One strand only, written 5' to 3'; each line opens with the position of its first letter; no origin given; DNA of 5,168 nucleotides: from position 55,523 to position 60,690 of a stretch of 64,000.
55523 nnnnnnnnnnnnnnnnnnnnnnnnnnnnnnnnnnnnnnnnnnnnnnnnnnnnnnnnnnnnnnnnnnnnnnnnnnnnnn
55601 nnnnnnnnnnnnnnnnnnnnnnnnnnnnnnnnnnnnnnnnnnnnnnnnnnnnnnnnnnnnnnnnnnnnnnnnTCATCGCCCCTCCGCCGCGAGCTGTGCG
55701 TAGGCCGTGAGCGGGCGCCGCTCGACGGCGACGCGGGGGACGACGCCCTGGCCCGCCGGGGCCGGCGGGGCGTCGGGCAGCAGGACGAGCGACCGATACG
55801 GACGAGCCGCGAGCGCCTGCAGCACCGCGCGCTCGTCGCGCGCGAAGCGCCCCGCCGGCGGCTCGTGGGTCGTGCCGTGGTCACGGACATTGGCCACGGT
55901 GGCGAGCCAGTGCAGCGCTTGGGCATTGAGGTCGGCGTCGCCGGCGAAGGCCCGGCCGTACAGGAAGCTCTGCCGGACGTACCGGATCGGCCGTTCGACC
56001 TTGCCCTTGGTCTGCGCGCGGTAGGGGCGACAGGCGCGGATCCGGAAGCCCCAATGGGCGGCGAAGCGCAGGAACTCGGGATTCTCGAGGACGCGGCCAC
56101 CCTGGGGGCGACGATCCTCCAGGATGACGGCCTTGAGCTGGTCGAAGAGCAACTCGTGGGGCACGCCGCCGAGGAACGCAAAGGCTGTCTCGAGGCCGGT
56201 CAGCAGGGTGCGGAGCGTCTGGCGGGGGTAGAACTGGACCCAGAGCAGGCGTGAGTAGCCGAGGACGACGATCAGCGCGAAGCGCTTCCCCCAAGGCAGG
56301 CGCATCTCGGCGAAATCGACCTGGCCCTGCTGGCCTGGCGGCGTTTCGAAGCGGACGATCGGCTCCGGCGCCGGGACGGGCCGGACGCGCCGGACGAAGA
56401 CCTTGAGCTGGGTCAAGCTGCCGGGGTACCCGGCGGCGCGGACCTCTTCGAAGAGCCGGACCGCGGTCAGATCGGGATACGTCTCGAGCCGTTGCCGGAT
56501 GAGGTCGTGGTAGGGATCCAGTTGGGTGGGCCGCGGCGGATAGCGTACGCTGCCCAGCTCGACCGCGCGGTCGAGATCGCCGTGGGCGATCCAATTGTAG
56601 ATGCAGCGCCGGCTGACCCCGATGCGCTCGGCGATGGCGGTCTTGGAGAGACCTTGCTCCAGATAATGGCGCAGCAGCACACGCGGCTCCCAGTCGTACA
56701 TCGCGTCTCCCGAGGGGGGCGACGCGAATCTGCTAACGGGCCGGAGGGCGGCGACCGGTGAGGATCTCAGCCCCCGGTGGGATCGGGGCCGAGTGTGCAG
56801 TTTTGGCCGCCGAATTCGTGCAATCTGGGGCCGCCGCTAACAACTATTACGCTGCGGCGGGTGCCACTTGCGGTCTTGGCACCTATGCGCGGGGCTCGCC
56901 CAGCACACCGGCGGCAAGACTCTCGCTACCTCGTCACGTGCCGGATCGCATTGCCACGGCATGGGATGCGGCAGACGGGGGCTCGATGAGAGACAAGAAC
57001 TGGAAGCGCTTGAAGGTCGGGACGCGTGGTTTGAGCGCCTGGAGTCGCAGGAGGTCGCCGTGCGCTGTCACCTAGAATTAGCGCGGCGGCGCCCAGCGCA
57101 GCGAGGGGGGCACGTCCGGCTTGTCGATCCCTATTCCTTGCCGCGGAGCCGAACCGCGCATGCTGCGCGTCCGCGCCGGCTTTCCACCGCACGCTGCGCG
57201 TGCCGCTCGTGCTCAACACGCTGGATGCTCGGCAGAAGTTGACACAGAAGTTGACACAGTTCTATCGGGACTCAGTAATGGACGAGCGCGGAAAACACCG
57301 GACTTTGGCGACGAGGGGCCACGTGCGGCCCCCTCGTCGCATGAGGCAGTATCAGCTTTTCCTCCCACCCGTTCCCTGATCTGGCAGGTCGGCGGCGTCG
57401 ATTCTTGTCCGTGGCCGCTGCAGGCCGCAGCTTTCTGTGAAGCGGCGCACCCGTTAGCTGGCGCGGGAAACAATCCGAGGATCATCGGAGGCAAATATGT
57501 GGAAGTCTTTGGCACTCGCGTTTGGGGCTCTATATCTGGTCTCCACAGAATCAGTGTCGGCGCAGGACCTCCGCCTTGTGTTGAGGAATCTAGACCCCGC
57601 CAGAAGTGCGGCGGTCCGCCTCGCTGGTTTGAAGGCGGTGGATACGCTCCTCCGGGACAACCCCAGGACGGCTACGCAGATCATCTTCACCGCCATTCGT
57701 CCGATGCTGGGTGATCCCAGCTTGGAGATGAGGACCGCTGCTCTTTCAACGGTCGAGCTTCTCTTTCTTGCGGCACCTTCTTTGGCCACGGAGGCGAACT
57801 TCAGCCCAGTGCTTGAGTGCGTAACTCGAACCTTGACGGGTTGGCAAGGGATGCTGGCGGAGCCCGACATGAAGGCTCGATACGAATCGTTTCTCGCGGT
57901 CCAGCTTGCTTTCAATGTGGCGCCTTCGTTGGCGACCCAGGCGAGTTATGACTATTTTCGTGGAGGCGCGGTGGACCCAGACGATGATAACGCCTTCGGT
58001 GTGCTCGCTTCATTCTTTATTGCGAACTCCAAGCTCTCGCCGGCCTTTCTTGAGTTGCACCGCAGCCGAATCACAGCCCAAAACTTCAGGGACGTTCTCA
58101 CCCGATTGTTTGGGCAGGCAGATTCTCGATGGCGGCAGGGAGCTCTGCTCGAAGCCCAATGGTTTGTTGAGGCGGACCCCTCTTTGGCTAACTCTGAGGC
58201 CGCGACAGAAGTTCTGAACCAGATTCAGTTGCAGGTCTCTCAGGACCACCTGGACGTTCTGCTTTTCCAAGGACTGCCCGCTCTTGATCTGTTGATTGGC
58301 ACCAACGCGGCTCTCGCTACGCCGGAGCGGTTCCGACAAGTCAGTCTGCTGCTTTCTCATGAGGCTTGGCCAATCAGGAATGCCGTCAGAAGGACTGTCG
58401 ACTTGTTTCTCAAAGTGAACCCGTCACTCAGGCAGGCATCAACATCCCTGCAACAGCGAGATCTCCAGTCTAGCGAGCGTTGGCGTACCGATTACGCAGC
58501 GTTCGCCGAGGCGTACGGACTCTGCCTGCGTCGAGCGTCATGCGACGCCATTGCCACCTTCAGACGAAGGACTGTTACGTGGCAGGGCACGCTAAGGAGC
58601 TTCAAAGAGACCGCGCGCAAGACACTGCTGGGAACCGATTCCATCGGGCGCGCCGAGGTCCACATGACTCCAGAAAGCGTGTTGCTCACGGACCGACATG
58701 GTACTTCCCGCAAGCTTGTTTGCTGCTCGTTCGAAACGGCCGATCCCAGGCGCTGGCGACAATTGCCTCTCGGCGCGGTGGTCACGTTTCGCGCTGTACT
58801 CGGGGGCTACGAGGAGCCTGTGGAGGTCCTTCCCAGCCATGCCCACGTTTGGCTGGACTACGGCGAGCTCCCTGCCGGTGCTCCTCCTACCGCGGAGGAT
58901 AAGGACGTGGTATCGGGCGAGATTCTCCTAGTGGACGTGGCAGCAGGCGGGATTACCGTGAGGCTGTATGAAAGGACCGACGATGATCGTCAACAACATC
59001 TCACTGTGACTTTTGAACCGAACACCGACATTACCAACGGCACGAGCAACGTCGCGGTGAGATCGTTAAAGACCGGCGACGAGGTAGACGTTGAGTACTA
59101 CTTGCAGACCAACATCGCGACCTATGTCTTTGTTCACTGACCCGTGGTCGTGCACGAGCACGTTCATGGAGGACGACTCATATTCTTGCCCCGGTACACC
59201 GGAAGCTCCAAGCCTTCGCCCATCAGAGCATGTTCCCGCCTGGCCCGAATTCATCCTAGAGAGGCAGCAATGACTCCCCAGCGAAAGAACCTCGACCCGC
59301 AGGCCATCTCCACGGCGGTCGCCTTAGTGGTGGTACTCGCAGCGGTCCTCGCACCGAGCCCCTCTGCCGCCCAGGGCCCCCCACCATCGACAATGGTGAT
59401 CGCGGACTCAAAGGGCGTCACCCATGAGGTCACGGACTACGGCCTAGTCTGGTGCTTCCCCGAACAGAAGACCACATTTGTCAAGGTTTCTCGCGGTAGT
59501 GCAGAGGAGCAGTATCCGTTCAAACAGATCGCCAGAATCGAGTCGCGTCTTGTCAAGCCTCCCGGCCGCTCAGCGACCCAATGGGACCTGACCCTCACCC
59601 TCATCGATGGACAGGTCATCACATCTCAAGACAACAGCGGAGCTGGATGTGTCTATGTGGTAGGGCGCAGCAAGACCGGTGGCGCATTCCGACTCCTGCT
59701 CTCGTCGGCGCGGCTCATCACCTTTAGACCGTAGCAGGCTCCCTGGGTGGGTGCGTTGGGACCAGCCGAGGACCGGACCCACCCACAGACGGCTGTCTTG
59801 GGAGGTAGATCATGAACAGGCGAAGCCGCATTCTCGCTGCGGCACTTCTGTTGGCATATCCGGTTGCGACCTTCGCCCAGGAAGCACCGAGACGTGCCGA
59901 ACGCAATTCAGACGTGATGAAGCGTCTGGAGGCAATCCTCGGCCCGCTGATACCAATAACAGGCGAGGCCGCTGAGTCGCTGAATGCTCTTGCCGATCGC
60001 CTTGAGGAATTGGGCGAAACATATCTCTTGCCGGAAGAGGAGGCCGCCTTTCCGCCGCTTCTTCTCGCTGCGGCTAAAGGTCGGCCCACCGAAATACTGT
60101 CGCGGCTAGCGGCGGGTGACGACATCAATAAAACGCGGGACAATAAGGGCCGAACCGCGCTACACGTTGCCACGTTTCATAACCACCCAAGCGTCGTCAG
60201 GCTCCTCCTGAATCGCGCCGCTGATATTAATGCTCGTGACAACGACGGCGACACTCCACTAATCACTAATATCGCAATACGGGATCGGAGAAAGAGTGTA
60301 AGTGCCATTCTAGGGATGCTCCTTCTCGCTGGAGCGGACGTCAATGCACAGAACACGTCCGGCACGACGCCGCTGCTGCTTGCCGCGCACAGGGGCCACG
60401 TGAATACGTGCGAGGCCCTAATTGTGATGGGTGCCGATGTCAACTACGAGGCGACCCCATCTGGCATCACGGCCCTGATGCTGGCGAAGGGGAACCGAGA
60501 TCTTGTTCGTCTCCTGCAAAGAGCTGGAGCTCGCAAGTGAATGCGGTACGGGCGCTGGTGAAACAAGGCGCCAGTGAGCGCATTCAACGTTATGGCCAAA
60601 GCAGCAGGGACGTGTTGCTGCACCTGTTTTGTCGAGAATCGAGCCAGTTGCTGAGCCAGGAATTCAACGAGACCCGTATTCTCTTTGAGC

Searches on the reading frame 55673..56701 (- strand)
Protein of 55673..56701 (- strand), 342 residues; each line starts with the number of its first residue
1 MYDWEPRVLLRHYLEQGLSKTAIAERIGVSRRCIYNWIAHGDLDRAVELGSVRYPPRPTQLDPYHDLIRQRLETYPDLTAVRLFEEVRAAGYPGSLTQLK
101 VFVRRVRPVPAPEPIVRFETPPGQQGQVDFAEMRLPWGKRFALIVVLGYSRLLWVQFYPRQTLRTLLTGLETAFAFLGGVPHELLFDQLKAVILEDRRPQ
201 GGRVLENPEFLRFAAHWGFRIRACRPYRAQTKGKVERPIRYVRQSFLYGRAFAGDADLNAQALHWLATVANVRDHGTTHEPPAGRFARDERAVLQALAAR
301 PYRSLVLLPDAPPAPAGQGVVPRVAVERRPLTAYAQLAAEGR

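Call 11: search_protein_families(library=pfam, proteins=[window:55673-56701:-], max_evalue=0.01)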
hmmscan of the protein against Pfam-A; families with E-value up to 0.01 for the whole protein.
window:55673-56701:- (342 aa): 6 families
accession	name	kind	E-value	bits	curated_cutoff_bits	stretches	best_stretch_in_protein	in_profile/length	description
PF00665.32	rve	-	1.6e-12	48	32.6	1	122-228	4-101/102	Integrase core domain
PF13384.12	HTH_23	-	1.4e-06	28.3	24.6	1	10-39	11-39/50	Homeodomain-like domain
PF13518.12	HTH_28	-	0.00011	22.6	25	1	10-39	6-34/52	Helix-turn-helix domain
PF13683.12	rve_3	-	0.0028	17.8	26.5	1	219-275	3-59/67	Integrase core domain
PF12728.13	HTH_17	-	0.0044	17.7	27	1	23-55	7-39/51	Helix-turn-helix domain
PF13551.12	HTH_29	-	0.009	16.5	28.1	0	15-58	9-53/64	Winged helix-turn helix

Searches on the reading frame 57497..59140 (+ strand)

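Call 11: search_protein_families(library=pfam, proteins=[window:57497-59140:+], max_evalue=0.01)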
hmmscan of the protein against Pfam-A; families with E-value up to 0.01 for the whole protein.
window:57497-59140:+ (547 aa): 1 family
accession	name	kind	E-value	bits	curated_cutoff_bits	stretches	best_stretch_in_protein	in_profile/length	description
PF18914.6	DUF5666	-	0.0077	16.9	27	0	484-539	10-51/60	Domain of unknown function (DUF5666)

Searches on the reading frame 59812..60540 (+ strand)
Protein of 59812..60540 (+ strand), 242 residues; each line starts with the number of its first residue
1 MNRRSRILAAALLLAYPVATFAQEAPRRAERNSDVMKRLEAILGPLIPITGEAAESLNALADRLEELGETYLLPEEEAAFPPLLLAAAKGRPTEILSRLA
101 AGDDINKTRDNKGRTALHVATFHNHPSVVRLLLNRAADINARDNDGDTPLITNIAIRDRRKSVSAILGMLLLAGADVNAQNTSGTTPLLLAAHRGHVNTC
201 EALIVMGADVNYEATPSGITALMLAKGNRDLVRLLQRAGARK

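Call 11: search_protein_families(library=pfam, proteins=[window:59812-60540:+], max_evalue=0.01)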
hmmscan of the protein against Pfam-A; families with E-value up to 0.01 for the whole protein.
window:59812-60540:+ (242 aa): 7 families
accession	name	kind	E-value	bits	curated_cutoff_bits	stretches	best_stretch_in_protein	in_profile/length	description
PF00023.36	Ank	-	7.7e-28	95.4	21.1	2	113-144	2-33/33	Ankyrin repeat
PF12796.13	Ank_2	-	7.2e-27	94.2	27.3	2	167-240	13-84/90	Ankyrin repeats (3 copies)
PF13637.12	Ank_4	-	1e-19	70.6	22.7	3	84-133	1-50/50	Ankyrin repeats (many copies)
PF13606.12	Ank_3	-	9.1e-15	53.6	22.3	1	113-141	2-30/30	Ankyrin repeat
PF13857.12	Ank_5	-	2.3e-13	50.6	27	1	108-151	11-54/56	Ankyrin repeats (many copies)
PF23745.1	ANK_LRRK2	-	5.8e-05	23.4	27.5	0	191-241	38-89/130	LRRK2 ANK repeat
PF24521.3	Ank_KRIT1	-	0.0023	18.1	80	0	82-137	48-109/149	KRIT1 ankyrin-repeats domain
